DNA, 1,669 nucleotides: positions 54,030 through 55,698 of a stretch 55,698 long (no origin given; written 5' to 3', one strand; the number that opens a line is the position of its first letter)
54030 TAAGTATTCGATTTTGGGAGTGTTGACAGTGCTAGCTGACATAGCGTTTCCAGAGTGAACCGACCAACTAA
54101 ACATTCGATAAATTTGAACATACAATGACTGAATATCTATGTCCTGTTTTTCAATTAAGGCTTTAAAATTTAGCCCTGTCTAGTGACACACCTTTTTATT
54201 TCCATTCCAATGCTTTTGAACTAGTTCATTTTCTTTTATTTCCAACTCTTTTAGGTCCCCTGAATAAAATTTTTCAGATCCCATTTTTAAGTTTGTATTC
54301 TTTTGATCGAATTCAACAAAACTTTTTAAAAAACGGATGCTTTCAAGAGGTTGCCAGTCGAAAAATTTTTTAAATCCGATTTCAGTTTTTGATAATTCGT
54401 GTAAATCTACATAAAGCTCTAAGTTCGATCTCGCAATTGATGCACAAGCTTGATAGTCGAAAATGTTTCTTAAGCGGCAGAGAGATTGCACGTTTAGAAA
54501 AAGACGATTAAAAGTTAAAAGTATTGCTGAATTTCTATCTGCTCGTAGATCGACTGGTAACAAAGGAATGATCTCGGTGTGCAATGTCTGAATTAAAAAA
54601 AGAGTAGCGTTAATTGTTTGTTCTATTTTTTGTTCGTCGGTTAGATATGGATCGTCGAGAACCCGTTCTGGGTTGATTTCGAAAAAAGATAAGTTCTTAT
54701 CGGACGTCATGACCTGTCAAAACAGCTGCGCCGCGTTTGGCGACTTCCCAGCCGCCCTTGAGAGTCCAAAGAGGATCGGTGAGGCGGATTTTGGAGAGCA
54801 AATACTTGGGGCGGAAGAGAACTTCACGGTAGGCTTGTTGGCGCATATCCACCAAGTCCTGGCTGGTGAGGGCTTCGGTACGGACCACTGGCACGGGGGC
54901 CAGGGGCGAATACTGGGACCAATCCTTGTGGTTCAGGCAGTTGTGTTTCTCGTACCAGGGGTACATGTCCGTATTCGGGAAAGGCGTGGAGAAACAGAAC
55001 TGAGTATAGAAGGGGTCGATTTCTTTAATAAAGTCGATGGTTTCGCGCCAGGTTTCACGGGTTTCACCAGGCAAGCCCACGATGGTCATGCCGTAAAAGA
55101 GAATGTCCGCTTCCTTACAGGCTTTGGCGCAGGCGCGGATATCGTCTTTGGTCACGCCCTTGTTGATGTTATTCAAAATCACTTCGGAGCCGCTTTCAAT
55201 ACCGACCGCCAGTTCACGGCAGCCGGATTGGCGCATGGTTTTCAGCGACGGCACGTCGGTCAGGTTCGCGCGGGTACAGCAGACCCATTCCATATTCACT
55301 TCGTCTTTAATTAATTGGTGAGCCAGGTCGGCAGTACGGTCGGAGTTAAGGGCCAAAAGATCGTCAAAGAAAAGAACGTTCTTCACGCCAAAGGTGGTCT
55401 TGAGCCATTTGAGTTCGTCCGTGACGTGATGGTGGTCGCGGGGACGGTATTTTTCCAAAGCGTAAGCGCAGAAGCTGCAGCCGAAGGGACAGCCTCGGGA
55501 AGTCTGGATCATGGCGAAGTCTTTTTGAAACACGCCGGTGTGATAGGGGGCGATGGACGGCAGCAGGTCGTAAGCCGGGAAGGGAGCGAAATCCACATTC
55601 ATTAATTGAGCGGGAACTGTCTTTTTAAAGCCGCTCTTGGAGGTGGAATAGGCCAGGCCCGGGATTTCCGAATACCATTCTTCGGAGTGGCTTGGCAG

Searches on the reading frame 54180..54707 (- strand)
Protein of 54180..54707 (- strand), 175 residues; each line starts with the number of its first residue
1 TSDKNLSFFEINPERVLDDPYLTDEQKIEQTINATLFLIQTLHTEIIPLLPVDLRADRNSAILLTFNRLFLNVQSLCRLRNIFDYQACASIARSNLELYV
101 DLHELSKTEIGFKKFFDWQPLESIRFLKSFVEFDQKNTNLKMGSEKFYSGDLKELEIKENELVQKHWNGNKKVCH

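Call 118: search_protein_families(library=pfam, proteins=[window:54180-54707:-], max_evalue=0.001)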
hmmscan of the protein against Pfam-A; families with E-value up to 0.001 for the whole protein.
window:54180-54707:- (175 aa): 1 family
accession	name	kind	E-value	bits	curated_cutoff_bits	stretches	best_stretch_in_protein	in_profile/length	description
PF18928.5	DUF5677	-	0.00035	21.1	27.1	1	61-167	3-119/166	Family of unknown function (DUF5677)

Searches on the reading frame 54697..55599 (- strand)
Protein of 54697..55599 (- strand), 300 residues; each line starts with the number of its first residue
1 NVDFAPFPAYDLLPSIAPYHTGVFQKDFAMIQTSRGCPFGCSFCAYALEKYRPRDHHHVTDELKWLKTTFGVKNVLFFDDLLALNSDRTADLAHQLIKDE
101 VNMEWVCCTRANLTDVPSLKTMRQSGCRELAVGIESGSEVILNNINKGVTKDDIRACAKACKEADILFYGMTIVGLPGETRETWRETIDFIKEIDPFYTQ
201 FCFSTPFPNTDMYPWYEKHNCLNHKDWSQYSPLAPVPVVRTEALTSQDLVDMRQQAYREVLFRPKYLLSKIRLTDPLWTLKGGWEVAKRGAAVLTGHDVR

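Call 118: search_protein_families(library=pfam, proteins=[window:54697-55599:-], max_evalue=0.001)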
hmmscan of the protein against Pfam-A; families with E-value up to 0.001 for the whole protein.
window:54697-55599:- (300 aa): 1 family
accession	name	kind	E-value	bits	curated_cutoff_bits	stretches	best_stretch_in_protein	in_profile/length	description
PF04055.27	Radical_SAM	-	1.7e-21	77.5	29.5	1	31-191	1-166/166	Radical SAM superfamily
